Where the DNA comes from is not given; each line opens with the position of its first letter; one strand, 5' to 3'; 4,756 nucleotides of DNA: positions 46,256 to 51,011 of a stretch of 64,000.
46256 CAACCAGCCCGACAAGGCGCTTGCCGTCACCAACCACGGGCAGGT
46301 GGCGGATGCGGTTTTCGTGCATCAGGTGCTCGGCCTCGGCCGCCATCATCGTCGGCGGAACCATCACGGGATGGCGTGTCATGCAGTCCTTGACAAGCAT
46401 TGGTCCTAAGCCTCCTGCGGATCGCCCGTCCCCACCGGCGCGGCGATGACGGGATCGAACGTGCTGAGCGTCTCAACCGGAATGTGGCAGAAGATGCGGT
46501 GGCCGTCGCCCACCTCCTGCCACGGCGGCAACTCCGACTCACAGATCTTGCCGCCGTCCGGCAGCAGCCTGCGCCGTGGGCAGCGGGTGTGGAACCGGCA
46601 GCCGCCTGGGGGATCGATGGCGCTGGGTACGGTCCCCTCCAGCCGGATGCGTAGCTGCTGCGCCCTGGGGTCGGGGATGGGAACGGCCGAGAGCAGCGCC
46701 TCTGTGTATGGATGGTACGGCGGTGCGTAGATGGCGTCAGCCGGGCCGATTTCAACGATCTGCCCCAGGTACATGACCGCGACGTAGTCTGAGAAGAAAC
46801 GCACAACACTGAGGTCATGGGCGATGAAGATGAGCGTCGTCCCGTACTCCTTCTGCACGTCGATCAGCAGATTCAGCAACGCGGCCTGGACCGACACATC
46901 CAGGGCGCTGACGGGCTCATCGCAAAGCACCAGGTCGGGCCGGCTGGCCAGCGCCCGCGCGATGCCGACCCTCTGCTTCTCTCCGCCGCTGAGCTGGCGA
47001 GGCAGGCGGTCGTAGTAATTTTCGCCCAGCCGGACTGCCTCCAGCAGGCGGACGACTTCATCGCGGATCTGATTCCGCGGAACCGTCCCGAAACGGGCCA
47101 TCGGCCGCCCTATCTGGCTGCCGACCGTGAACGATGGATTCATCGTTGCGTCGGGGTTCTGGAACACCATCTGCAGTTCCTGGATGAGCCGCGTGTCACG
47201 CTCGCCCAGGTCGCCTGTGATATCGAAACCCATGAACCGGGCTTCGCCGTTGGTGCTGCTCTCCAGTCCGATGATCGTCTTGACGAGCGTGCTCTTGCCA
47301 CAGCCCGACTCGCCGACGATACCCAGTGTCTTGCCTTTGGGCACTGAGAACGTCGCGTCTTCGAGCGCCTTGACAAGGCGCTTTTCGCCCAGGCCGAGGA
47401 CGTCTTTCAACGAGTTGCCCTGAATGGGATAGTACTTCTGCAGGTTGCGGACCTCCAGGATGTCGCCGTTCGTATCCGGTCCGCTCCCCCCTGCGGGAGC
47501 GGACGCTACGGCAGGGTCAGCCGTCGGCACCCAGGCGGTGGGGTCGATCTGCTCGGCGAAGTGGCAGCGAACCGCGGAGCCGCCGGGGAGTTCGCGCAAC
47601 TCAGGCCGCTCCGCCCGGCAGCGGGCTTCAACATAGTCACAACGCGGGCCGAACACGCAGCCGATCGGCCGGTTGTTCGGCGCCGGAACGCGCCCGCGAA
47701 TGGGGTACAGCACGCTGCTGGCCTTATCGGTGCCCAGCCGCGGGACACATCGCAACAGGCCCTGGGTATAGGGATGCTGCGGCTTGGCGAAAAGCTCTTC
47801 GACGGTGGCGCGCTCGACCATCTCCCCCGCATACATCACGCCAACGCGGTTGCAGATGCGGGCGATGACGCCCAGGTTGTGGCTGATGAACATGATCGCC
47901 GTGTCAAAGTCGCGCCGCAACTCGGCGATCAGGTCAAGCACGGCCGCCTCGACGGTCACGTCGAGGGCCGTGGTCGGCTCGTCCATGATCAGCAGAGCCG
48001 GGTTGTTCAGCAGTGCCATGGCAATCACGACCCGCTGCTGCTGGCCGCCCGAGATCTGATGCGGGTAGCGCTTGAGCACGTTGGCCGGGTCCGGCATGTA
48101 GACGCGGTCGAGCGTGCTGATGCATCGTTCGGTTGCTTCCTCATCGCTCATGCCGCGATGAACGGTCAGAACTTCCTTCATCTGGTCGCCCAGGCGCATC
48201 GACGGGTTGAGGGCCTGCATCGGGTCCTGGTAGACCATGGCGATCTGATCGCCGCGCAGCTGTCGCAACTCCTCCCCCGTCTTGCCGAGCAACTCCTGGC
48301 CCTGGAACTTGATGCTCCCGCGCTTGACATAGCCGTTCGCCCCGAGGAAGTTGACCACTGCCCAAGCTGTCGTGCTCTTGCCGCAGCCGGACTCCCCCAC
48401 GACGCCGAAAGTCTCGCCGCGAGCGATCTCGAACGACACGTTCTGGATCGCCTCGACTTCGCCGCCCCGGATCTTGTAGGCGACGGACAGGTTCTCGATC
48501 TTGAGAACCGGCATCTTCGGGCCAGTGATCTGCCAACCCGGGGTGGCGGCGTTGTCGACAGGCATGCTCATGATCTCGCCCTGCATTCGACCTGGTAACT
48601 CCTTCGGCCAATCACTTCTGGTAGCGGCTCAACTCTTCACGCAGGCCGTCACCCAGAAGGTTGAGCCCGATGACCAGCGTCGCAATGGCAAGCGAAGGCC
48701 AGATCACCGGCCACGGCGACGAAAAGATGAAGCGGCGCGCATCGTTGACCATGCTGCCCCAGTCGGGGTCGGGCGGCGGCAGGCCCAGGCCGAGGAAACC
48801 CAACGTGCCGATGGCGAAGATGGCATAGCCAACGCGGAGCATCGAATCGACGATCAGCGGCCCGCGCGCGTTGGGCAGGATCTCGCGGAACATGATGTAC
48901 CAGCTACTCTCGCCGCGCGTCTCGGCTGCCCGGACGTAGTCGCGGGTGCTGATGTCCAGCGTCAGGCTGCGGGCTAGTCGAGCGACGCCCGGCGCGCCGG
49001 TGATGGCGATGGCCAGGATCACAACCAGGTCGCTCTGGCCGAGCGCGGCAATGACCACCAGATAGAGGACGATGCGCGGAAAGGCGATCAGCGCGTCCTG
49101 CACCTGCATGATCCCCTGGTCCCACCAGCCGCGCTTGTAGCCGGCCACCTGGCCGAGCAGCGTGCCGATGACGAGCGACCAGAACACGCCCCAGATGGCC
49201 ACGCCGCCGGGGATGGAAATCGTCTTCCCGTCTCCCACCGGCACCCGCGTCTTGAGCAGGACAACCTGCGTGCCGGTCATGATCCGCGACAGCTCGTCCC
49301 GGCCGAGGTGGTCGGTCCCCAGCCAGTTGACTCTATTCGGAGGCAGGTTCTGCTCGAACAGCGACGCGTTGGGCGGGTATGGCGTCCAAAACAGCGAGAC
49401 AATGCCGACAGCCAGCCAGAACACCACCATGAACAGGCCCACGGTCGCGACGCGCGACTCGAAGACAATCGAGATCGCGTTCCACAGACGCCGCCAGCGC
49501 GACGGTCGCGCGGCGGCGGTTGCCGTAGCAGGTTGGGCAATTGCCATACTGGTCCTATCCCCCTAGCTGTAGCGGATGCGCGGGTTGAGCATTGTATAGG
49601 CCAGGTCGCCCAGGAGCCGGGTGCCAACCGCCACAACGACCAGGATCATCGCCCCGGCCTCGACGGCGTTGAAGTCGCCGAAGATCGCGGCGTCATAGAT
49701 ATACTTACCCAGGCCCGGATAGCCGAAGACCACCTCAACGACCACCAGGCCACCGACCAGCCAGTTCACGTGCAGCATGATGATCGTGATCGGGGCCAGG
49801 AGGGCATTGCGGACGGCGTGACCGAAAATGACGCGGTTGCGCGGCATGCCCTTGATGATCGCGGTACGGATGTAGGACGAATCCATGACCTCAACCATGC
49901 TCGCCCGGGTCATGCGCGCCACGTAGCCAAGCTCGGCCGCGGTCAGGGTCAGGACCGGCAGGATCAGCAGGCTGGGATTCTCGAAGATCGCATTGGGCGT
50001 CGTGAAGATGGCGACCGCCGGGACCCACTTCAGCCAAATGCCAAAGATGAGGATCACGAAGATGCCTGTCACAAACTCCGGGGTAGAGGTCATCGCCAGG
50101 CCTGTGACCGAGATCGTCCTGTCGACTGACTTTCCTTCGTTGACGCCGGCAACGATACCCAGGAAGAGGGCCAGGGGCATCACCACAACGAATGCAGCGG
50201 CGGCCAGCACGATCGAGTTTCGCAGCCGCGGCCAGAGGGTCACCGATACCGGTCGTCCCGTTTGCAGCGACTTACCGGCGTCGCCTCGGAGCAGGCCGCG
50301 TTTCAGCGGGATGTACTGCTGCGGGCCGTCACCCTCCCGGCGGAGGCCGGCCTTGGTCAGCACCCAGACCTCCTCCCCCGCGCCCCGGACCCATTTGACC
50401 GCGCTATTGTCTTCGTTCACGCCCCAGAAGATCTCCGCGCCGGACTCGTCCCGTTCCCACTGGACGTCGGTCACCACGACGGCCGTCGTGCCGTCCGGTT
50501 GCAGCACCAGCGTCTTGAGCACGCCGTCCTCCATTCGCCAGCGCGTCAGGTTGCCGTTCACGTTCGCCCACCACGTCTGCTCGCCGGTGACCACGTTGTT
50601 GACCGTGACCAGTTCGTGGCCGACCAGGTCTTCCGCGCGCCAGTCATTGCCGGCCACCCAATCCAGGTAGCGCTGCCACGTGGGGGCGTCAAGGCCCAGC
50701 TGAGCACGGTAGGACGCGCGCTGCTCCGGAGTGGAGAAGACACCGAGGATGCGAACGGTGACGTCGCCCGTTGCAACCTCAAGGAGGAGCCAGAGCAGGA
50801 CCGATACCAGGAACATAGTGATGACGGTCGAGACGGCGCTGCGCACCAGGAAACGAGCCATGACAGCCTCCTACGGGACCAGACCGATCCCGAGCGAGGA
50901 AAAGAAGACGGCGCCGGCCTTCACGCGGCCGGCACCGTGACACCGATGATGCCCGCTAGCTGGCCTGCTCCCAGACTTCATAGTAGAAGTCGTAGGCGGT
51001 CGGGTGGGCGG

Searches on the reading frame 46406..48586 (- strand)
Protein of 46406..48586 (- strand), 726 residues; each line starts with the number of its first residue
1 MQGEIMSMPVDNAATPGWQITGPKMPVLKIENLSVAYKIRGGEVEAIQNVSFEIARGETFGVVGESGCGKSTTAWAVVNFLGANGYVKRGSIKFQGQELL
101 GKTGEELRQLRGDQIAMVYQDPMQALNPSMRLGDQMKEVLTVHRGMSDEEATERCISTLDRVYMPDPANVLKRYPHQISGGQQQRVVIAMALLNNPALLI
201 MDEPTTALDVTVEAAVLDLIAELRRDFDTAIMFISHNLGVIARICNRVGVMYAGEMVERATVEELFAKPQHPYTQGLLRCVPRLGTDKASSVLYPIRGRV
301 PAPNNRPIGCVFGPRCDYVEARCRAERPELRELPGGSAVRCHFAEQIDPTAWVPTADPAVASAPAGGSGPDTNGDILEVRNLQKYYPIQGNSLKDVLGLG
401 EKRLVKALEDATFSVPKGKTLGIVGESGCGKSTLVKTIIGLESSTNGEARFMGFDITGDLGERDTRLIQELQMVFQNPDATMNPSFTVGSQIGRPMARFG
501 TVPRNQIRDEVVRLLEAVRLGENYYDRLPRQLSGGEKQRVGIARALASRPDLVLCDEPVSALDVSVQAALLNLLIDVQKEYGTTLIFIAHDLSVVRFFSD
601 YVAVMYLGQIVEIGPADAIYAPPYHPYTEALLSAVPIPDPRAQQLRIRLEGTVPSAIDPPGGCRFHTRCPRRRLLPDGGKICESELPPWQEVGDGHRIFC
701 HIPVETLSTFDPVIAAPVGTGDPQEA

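Call 21: search_protein_families(library=pfam, proteins=[window:46406-48586:-], max_evalue=0.0001)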
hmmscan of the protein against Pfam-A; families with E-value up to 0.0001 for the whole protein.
window:46406-48586:- (726 aa): 11 families
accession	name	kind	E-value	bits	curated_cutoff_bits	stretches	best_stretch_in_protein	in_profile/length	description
PF00005.33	ABC_tran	-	3.6e-61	206.2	25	2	408-559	1-136/137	ABC transporter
PF08352.17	oligo_HPY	-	1.7e-38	131.3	27.1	2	611-672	1-61/65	Oligopeptide/dipeptide transporter, C-terminal region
PF02463.25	SMC_N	-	2.4e-13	50.5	40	2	419-604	25-211/220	RecF/RecN/SMC N terminal domain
PF13304.12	AAA_21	-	3.5e-11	44.2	27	0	523-595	229-303/304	AAA domain, putative AbiEii toxin, Type IV TA system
PF00006.31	ATP-synt_ab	-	9e-07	29.2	29.5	0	410-442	6-38/213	ATP synthase alpha/beta family, nucleotide-binding domain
PF13191.12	AAA_16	-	1.8e-06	29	32.6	0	40-90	5-56/167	AAA ATPase domain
PF13555.12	AAA_29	-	5.1e-06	26.6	27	0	415-438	19-42/61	P-loop containing region of AAA domain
PF00004.35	AAA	-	4.3e-05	24.4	21.2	0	62-110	3-49/131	ATPase family associated with various cellular activities (AAA)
PF13401.12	AAA_22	-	5.5e-05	23.9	27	0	423-448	10-33/130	AAA domain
PF03193.22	RsgA_GTPase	-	5.9e-05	23.4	30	0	417-441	105-129/174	RsgA GTPase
PF01935.23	DUF87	-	9.1e-05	23.1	23.2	0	421-477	26-81/220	Helicase HerA, central domain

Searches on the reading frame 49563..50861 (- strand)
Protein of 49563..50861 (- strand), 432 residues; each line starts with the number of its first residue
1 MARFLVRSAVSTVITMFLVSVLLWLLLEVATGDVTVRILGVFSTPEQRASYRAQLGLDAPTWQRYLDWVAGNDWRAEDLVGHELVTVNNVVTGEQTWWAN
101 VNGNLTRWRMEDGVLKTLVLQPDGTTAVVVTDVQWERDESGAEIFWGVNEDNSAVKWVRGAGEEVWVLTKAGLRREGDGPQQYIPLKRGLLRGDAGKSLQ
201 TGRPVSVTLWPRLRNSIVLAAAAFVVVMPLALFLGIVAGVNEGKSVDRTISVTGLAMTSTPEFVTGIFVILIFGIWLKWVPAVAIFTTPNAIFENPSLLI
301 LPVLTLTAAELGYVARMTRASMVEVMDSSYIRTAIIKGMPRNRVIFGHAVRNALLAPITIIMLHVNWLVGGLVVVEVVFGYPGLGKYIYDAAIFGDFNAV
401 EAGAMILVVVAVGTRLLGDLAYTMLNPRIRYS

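Call 21: search_protein_families(library=pfam, proteins=[window:49563-50861:-], max_evalue=0.0001)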
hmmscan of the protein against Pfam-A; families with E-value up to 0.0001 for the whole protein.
window:49563-50861:- (432 aa): 2 families
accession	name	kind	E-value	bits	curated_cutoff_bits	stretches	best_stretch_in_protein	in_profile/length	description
PF00528.27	BPD_transp_1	-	4.3e-29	102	26.4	1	232-430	2-183/184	Binding-protein-dependent transport system inner membrane component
PF19300.4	BPD_transp_1_N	-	1.1e-08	35.7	23.8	1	1-71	1-71/114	Binding-prot-dependent transport system membrane comp, N-term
